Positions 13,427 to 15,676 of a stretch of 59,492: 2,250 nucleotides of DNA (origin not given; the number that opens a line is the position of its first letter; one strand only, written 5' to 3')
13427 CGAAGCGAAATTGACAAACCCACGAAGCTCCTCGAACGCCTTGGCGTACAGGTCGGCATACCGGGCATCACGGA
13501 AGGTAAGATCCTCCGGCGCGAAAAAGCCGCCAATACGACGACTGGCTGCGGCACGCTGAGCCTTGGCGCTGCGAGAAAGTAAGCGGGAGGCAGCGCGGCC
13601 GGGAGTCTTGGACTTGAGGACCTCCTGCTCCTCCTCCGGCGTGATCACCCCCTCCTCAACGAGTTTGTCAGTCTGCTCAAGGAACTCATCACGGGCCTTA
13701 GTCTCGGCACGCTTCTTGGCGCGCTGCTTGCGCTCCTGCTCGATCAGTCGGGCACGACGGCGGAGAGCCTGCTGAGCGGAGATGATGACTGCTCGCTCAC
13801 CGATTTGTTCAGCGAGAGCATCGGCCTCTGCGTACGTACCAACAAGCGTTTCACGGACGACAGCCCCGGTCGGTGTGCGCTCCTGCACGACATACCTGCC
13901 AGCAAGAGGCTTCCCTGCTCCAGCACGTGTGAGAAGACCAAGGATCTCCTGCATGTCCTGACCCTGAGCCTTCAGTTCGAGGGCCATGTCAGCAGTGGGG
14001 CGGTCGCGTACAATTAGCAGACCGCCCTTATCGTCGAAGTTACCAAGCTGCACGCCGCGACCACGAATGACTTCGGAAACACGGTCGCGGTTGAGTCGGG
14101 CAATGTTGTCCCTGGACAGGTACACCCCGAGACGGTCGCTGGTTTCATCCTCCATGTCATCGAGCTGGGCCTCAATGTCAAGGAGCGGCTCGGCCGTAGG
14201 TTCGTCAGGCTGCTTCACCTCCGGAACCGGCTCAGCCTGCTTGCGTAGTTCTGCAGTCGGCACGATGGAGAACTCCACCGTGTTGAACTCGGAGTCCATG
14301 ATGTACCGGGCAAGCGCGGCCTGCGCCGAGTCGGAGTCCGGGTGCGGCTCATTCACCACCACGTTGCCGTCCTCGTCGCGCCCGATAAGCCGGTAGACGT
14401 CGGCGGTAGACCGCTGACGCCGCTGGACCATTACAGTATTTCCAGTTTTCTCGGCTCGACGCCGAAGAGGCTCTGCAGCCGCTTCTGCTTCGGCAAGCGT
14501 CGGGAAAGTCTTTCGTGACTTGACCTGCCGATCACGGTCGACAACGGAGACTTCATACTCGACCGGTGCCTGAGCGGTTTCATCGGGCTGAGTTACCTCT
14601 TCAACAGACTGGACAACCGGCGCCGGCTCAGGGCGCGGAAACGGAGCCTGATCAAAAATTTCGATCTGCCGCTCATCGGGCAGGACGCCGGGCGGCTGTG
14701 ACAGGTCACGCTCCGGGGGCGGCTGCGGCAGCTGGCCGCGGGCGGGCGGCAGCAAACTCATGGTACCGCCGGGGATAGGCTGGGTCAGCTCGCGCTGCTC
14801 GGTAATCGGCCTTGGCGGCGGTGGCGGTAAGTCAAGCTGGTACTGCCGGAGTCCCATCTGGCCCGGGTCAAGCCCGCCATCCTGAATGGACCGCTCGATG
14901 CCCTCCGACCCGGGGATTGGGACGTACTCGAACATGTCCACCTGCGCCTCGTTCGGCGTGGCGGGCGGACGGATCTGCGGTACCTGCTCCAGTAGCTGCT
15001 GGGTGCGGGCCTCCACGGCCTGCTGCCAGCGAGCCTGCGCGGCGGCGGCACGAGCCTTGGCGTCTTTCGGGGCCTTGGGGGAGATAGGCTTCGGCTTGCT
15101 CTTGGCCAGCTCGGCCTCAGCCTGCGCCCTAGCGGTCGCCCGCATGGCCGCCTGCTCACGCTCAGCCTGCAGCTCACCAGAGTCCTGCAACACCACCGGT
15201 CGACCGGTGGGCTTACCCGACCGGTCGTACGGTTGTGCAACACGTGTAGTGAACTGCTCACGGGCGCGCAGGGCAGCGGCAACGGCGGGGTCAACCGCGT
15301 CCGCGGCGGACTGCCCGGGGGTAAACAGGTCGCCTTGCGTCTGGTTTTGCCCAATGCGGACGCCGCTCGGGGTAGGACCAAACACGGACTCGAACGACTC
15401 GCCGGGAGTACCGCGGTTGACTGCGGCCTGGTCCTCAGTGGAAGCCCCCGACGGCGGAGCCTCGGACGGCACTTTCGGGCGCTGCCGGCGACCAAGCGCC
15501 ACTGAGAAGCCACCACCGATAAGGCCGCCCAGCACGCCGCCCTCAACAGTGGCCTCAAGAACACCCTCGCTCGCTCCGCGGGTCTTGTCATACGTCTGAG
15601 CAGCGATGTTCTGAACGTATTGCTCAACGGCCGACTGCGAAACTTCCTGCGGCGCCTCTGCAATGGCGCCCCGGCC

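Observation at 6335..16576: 3413-aa giant protein with a zincin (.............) domain and a PLxRFG-like motif: a polyvalent injected effector?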

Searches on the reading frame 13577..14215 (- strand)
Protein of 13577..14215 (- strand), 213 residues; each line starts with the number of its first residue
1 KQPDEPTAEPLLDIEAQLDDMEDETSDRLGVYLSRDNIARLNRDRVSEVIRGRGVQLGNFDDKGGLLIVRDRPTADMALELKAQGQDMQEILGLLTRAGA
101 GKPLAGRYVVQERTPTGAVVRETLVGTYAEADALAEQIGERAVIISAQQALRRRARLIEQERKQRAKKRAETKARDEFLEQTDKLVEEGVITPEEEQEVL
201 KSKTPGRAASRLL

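Call 74: search_solved_structures(query=A3, max_evalue=10, show_alignments=2)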
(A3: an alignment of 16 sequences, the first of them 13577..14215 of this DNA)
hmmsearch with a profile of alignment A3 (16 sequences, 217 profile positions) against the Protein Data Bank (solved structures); distinct sequences matched with E-value up to 10: 2.
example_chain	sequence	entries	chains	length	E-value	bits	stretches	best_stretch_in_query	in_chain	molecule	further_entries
6pfx_A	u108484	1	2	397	0.95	12.3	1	128-195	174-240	D-alanyl transferase DltD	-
8i03_H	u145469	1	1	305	7.2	9.4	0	12-52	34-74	Chromatin modification-related protein png2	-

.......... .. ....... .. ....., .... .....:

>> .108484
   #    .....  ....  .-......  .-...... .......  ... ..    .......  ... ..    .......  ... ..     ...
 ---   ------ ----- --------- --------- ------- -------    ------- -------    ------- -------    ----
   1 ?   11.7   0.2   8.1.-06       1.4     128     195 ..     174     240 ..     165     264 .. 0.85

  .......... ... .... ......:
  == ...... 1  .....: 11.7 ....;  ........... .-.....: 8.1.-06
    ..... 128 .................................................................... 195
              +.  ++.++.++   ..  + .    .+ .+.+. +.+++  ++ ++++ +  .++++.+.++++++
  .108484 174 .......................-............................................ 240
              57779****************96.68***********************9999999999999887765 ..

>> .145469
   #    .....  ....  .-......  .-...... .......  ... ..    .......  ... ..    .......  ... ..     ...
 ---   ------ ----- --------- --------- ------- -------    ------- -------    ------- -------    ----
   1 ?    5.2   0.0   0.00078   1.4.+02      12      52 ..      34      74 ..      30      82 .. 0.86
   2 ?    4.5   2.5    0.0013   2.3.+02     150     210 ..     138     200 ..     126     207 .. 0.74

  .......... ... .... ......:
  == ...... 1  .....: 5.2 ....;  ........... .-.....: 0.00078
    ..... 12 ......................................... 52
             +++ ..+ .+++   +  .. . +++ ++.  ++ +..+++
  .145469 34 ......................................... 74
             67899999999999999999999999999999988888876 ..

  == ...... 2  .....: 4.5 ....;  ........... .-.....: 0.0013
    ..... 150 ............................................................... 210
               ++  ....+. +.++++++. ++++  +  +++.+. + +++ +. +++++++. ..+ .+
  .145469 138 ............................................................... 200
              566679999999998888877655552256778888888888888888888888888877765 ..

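Call 80: predict_structure(alignment_id=A3)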
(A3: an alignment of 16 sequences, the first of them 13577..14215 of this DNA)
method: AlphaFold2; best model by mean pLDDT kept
length: 213 residues; sequences in the alignment: 16
mean_pLDDT: 84.1   pTM: 0.46
mean pLDDT of the five models: 84.1, 83.6, 82.7, 81.8, 79.6
residues with pLDDT >= 90: 70; 70-90: 124; 50-70: 11; < 50: 8
segments of 3 or more residues with pLDDT < 50: 1-3, 100-104
pLDDT, mean of each block of 10 residues (from residue 1): 61 88 89 89 71 90 92 96 90 80 65 92 89 94 90 85 86 82 80 83 79 75
secondary structure, 60 per line:
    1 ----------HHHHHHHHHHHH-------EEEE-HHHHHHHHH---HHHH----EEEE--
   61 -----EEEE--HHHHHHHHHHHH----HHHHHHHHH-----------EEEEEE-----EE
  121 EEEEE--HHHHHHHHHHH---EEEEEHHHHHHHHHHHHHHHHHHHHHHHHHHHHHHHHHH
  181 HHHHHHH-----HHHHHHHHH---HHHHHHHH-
elements in order: H11-22 E30-33 H35-43 H47-50 E55-58 E66-69 H72-83 H88-96 E108-113 E119-125 H128-138 E142-146 H147-187 H193-201 H205-212

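Call 83: fold_search(model_id=the predicted structure, library=pdb)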
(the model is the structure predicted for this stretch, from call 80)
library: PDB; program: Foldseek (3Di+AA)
matches with E <= 10: 172; with E <= 0.001: 0
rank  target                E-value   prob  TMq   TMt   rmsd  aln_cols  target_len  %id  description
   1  6oap_A                7.6e-01  0.18  0.12  0.08  11.9        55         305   24  Crystal structure of a dual sensor histidine kinase in the green-light absorbing Pg state (released 2019-09-18)
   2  9c8d_A                8.6e-01  0.07  0.06  0.06  13.0        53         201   11  mouse Seipin/Adig complex (released 2025-08-27)
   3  9f8y_A                8.6e-01  0.05  0.11  0.17  15.8       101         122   14  Crystal structure of a designed three-motif Respiratory Syncytial Virus immunogen (released 2025-05-21)
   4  2a1s_A                9.2e-01  0.14  0.20  0.12  11.7       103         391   10  Crystal structure of native PARN nuclease domain (released 2005-12-20)
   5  2wcq_B                1.3e+00  0.06  0.12  0.17  17.0        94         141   12  Crystal Structure of Tip-Alpha N34 (HP0596) from Helicobacter pylori at pH4 (released 2009-05-12)
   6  4g3k_A                1.4e+00  0.11  0.11  0.14  12.2        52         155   12  Crystal structure of a. aeolicus nlh1 gaf domain in an inactive state (released 2013-05-29)
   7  2wcr_B                1.6e+00  0.05  0.12  0.16  16.5        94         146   13  Crystal Structure of Tip-Alpha N34 (HP0596) from Helicobacter pylori at pH8 (released 2009-05-12)
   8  7tzv_M                2.0e+00  0.04  0.17  0.17  16.1       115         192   15  Structure of DriD C-domain bound to 9mer ssDNA (released 2022-06-01)
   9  3ksa_C                2.1e+00  0.15  0.15  0.15   9.2        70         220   17  Detailed structural insight into the DNA cleavage complex of type IIA topoisomerases (cleaved form) (released 2010-05-05)
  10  6ob8_A                2.2e+00  0.09  0.11  0.08  12.1        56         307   25  Crystal structure of a dual sensor histidine kinase in green light illuminated state (released 2019-09-18)
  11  6oap_B                2.2e+00  0.06  0.11  0.08  13.3        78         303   19  Crystal structure of a dual sensor histidine kinase in the green-light absorbing Pg state (released 2019-09-18)
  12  9cml_B                2.2e+00  0.03  0.10  0.14  15.0        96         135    6  Crystal structure of p110alpha-RAS binding domain (RBD) in complex with molecular glue D223 (released 2025-07-23)
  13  5hsq                  2.2e+00  0.03  0.11  0.06  15.1       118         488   10  The surface engineered photosensory module (PAS-GAF-PHY) of the bacterial phytochrome Agp1 (AtBphP1) in the Pr form, chr (released 2016-08-03)
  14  3on5_A                2.2e+00  0.02  0.11  0.09  15.8       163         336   13  Crystal structure of a xanthine dehydrogenase (BH1974) from Bacillus halodurans at 2.80 A resolution (released 2010-09-15)
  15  3ksb_C                2.4e+00  0.13  0.15  0.15   9.6        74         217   18  Detailed structural insight into the DNA cleavage complex of type IIA topoisomerases (re-sealed form) (released 2010-05-05)
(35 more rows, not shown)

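Call 84: fold_search(model_id=the predicted structure, library=viral)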
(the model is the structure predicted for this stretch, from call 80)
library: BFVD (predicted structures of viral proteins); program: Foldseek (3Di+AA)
matches with E <= 10: 506; with E <= 0.001: 1
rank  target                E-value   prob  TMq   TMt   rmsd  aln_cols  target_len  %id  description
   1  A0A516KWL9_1          8.6e-05  1.00  0.31  0.09  11.0       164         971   15  (no name in the UniProt tables at hand)
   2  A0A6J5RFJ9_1          6.5e-03  0.96  0.31  0.08   8.6       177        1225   16  Large polyvalent protein associated domain-containing protein [uncultured Caudovirales phage]
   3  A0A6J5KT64            6.4e-02  0.47  0.19  0.28  16.6       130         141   11  Uncharacterized protein [uncultured Caudovirales phage]
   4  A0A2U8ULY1            1.3e-01  0.41  0.18  0.25   7.5        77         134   22  Uncharacterized protein [Microbacterium phage Squash]
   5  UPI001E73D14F         1.5e-01  0.35  0.14  0.20  10.2        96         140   16  (no name look-up for this kind of identifier)
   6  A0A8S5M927            1.6e-01  0.77  0.19  0.39  12.4        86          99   15  ETC complex I subunit conserved region [Siphoviridae sp. ctB3v5]
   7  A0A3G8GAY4            2.6e-01  0.82  0.17  0.42   5.9        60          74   15  (no name in the UniProt tables at hand)
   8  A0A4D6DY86            2.7e-01  0.30  0.20  0.33   7.6        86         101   14  Uncharacterized protein [Raoultella phage RP180]
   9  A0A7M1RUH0            2.9e-01  0.11  0.19  0.14  14.5       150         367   15  GIY-YIG domain-containing protein [uncultured phage cr50_1]
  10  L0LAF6                3.3e-01  0.38  0.27  0.26   7.6       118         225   16  Uncharacterized protein [Bacillus phage phiAGATE]
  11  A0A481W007            4.3e-01  0.35  0.17  0.23  10.7        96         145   12  (no name in the UniProt tables at hand)
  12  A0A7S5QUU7            5.2e-01  0.75  0.14  0.44   3.1        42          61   28  (no name in the UniProt tables at hand)
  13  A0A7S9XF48            5.2e-01  0.20  0.24  0.33  10.5       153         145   11  Uncharacterized protein [Enterococcus phage EFGrNG]
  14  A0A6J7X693            5.2e-01  0.03  0.13  0.06  20.9       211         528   16  Uncharacterized protein [uncultured Caudovirales phage]
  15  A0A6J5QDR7            5.5e-01  0.38  0.15  0.32   3.6        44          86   23  Uncharacterized protein [uncultured Caudovirales phage]
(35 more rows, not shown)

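Call 102: search_protein_representatives(alignment_id=A3)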
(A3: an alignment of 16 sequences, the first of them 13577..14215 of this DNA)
Query: 16 sequences, 217 profile positions. Proteins with E-value up to 0.001 (for the whole library): 302; up to 1e-10: 198; up to 1e-30: 130. The best 150 are listed.
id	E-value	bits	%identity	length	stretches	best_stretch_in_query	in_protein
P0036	5.3e-87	307.4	-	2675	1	2-217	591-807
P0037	1.2e-84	299.7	-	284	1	1-215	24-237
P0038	8.8e-83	293.6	-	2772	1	3-217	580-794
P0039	1.5e-81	289.5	-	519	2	2-216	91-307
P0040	2.7e-77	275.7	-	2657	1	2-216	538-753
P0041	1.7e-76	273.1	-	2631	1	2-216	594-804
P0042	1.6e-74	266.6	-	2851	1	2-215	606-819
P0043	1.7e-69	250.1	-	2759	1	3-216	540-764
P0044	1.9e-67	243.5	-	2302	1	1-216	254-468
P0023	5.8e-67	241.9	-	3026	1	3-216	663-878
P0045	1.4e-66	240.6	-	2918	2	3-216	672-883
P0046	5.8e-66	238.6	-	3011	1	3-214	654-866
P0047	9.0e-66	238.0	-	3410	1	3-216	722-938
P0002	2.9e-63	229.8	-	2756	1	2-215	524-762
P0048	4.4e-62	225.9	-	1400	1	3-212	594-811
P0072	1.9e-47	178.1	-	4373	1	2-213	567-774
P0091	1.4e-42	162.1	-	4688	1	4-199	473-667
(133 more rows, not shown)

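Call 105: search_protein_families(library=pfam, proteins=[P0091, P0072], max_evalue=0.001)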
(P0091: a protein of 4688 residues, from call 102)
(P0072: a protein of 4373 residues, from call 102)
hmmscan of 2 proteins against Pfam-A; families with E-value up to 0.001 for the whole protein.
P0091 (4688 aa): 9 families
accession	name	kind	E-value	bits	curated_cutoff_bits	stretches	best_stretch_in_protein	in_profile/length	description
PF18823.6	InPase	-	1.3e-49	168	26.8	1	662-798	1-135/135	Inorganic Pyrophosphatase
PF18857.6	LPD38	-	4.3e-40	138.3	27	1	4383-4579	2-189/189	Large polyvalent protein associated domain 38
PF18760.7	ART-PolyVal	-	8.9e-20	72.3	31.2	1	3649-3799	1-139/140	ADP-Ribosyltransferase in polyvalent proteins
PF21849.1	DUF6908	-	8.2e-16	58.4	27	1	1355-1463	1-122/123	Domain of unknown function (DUF6908)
PF04851.21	ResIII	-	6.7e-10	39.6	22.5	1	1803-1925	6-141/164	Type III restriction enzyme, res subunit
PF13871.12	Helicase_C_4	-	1.9e-07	31.5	30.5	1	2272-2351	61-142/271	C-terminal domain on Strawberry notch homologue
PF00271.37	Helicase_C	-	8e-06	26.5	23.5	1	2240-2322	36-110/110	Helicase conserved C-terminal domain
PF00270.35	DEAD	-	7.6e-05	23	26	0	1818-1933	13-145/167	DEAD/DEAH box helicase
PF05175.20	MTS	-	0.0004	20.5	23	0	2449-2561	31-155/170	Methyltransferase small domain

P0072 (4373 aa): 5 families
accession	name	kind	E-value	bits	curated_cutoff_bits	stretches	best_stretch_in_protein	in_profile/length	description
PF18857.6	LPD38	-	2.7e-32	112.8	27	1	4052-4252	1-189/189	Large polyvalent protein associated domain 38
PF18823.6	InPase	-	2e-31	109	26.8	1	824-959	2-135/135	Inorganic Pyrophosphatase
PF13871.12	Helicase_C_4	-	2.3e-23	83.7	30.5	1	2132-2358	14-263/271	C-terminal domain on Strawberry notch homologue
PF13872.12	AAA_34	-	2.1e-21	76.6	27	1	1661-1944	59-303/306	P-loop containing NTP hydrolase pore-1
PF18760.7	ART-PolyVal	-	1e-18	68.9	31.2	1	3082-3221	1-135/140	ADP-Ribosyltransferase in polyvalent proteins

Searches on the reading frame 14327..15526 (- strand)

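Call 14: search_protein_families(library=pfam, proteins=[window:14327-15526:-], max_evalue=10)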
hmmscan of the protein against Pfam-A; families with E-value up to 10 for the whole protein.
window:14327-15526:- (400 aa): 1 family
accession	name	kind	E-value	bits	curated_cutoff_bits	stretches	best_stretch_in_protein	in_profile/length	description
PF11593.13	Med3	-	1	9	29.3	1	130-185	183-235/398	Mediator complex subunit 3 fungal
